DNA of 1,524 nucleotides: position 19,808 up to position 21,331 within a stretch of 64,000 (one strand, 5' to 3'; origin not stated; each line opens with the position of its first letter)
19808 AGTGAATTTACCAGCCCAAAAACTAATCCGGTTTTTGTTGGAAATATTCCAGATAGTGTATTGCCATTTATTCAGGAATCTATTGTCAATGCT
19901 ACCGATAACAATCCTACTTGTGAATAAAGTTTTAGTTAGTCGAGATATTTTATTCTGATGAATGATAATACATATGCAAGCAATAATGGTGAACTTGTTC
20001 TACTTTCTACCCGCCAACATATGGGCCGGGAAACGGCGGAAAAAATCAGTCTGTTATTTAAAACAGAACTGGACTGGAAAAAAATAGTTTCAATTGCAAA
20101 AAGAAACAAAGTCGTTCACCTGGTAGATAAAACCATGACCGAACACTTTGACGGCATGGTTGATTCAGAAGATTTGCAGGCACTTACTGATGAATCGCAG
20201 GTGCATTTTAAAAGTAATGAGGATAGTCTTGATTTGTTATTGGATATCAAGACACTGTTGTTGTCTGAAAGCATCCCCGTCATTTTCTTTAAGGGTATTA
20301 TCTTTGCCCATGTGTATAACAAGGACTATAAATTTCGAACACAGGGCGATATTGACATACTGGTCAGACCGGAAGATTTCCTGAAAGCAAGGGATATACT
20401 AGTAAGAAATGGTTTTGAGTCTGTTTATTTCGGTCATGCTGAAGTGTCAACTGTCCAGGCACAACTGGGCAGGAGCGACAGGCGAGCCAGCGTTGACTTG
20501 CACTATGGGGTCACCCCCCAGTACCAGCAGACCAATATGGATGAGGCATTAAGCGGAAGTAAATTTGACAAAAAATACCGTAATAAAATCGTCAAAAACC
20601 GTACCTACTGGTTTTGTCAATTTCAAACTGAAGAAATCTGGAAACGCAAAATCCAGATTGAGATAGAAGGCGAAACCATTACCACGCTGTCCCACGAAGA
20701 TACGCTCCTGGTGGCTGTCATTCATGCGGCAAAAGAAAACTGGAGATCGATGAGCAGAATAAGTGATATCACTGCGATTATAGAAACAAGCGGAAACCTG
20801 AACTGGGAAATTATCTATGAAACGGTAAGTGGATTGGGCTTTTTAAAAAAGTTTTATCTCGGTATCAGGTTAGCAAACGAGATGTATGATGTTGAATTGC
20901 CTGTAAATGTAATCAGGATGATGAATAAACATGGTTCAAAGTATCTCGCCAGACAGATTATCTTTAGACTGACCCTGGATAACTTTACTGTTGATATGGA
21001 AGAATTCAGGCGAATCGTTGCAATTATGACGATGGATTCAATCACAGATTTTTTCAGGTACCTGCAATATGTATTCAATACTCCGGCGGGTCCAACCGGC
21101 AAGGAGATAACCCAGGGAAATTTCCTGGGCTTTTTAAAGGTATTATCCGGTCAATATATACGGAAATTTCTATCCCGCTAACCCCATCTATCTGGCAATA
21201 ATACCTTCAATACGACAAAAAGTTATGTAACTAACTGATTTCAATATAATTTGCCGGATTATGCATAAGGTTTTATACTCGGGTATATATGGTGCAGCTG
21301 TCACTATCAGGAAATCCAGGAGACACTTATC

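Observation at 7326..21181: RiPP-style tailoring trio (HprK-like kinase, PAPS sulfotransferases, NTP_transf_5-like nucleotidyltransferase) without a lasso-peptide core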

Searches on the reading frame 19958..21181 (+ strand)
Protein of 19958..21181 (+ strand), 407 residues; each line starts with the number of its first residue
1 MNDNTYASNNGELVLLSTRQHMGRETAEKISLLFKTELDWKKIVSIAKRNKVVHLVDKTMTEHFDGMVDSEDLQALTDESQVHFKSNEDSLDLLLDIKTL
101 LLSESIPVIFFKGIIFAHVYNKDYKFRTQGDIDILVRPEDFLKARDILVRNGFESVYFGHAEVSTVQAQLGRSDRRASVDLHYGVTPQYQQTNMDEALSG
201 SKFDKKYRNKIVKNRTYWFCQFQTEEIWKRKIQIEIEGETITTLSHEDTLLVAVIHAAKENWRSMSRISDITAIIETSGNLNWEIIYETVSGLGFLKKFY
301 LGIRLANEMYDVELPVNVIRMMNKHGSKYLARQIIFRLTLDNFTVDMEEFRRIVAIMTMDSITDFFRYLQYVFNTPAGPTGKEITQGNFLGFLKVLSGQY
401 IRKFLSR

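Call 4: search_protein_families(library=pfam, proteins=[window:19958-21181:+], max_evalue=0.01)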
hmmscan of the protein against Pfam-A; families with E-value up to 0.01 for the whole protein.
window:19958-21181:+ (407 aa): 1 family
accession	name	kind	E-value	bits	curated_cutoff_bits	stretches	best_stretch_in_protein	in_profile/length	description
PF14907.12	NTP_transf_5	-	3.2e-41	142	31.2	1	37-310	2-248/249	Uncharacterised nucleotidyltransferase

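Call 7: search_protein_families(library=ncbifam, proteins=[window:19958-21181:+], max_evalue=0.01)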
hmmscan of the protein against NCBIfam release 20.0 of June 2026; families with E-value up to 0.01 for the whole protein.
window:19958-21181:+ (407 aa): 0 families

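Call 45: search_solved_structures(query=window:19958-21181:+, max_evalue=1)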
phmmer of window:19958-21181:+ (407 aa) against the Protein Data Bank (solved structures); distinct sequences matched with E-value up to 1: 0.

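Call 82: find_encoding_contigs(protein=window:19958-21181:+, flank=10000, max_places=4)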
Protein window:19958-21181:+ (407 aa): no gene with exactly this product is on record in the collection.

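Call 88: search_solved_structures(query=A4, max_evalue=1)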
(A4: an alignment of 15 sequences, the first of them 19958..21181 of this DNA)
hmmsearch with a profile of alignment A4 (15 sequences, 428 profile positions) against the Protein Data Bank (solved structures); distinct sequences matched with E-value up to 1: 4.
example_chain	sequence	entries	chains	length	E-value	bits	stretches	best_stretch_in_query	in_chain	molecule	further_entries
1x9l_A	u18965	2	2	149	0.18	14.1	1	338-405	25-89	CuI-DR1885 | Hypothetical protein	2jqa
4uxv_A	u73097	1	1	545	0.58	12.5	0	22-134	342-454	SEPTATION RING FORMATION REGULATOR EZRA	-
6xf9_A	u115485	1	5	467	0.65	12.3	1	90-154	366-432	Packaging protein UL32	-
7pbp_G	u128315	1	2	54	0.88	11.9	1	178-232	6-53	Holliday junction ATP-dependent DNA helicase RuvA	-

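Call 96: predict_structure(protein=window:19958-21181:+)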
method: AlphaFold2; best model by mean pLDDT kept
length: 407 residues; sequences in the alignment: 1
mean_pLDDT: 34.5   pTM: 0.26
mean pLDDT of the five models: 34.5, 33.6, 33.1, 31.5, 28.3
residues with pLDDT >= 90: 0; 70-90: 0; 50-70: 41; < 50: 366
segments of 3 or more residues with pLDDT < 50: 1-92, 106-142, 152-350, 370-391, 400-407
pLDDT, mean of each block of 10 residues (from residue 1): 22 26 34 33 41 27 31 31 31 53 52 26 27 44 52 39 25 25 23 25 22 22 22 22 28 31 23 24 27 35 40 42 42 47 43 51 52 42 43 49 43
secondary structure, 60 per line:
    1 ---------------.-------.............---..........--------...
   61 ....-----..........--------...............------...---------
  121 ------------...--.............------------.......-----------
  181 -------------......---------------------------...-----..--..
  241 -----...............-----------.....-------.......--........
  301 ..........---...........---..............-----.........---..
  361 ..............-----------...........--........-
elements in order: H24-36 H40-49 H58-64 H70-79 H88-102 E109-111 E133-135 H138-150 H163-169 H194-199 H246-260 H272-276 H284-290 H293-310 H314-324 H328-341 H347-355 H359-374 H386-396 H399-406
